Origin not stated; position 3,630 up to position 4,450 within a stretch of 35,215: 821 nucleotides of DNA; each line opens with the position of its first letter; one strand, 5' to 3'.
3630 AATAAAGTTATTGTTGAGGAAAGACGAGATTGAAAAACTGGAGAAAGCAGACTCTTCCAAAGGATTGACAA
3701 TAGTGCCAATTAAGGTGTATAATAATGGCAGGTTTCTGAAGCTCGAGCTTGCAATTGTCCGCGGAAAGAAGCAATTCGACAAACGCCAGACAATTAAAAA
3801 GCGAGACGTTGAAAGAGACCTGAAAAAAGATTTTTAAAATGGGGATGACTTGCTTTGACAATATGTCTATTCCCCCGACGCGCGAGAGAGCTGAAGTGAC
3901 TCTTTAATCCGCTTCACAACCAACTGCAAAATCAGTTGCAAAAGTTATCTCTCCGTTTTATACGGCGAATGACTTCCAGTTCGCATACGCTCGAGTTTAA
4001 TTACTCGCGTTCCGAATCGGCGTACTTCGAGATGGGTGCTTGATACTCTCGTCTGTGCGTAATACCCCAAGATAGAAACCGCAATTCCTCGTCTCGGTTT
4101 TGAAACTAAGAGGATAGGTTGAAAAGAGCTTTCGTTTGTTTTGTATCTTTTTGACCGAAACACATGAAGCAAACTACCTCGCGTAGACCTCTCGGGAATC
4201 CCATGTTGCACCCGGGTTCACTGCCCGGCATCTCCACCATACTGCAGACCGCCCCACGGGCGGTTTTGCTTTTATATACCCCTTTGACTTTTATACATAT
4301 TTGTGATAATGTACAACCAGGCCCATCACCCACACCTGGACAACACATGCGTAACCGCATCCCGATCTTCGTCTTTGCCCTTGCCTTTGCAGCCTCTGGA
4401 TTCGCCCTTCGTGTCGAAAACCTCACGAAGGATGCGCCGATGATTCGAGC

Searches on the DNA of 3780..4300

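Call 77: search_rna_families(source=window, start=3780, end=4300, threshold=gathering, show_alignments=1)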
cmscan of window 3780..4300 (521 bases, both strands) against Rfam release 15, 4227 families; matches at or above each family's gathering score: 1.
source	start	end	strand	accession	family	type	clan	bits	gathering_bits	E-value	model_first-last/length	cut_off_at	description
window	3841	4239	+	RF00023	tmRNA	Gene;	CL00001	85.7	47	6.7e-34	1-374/374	no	transfer-messenger RNA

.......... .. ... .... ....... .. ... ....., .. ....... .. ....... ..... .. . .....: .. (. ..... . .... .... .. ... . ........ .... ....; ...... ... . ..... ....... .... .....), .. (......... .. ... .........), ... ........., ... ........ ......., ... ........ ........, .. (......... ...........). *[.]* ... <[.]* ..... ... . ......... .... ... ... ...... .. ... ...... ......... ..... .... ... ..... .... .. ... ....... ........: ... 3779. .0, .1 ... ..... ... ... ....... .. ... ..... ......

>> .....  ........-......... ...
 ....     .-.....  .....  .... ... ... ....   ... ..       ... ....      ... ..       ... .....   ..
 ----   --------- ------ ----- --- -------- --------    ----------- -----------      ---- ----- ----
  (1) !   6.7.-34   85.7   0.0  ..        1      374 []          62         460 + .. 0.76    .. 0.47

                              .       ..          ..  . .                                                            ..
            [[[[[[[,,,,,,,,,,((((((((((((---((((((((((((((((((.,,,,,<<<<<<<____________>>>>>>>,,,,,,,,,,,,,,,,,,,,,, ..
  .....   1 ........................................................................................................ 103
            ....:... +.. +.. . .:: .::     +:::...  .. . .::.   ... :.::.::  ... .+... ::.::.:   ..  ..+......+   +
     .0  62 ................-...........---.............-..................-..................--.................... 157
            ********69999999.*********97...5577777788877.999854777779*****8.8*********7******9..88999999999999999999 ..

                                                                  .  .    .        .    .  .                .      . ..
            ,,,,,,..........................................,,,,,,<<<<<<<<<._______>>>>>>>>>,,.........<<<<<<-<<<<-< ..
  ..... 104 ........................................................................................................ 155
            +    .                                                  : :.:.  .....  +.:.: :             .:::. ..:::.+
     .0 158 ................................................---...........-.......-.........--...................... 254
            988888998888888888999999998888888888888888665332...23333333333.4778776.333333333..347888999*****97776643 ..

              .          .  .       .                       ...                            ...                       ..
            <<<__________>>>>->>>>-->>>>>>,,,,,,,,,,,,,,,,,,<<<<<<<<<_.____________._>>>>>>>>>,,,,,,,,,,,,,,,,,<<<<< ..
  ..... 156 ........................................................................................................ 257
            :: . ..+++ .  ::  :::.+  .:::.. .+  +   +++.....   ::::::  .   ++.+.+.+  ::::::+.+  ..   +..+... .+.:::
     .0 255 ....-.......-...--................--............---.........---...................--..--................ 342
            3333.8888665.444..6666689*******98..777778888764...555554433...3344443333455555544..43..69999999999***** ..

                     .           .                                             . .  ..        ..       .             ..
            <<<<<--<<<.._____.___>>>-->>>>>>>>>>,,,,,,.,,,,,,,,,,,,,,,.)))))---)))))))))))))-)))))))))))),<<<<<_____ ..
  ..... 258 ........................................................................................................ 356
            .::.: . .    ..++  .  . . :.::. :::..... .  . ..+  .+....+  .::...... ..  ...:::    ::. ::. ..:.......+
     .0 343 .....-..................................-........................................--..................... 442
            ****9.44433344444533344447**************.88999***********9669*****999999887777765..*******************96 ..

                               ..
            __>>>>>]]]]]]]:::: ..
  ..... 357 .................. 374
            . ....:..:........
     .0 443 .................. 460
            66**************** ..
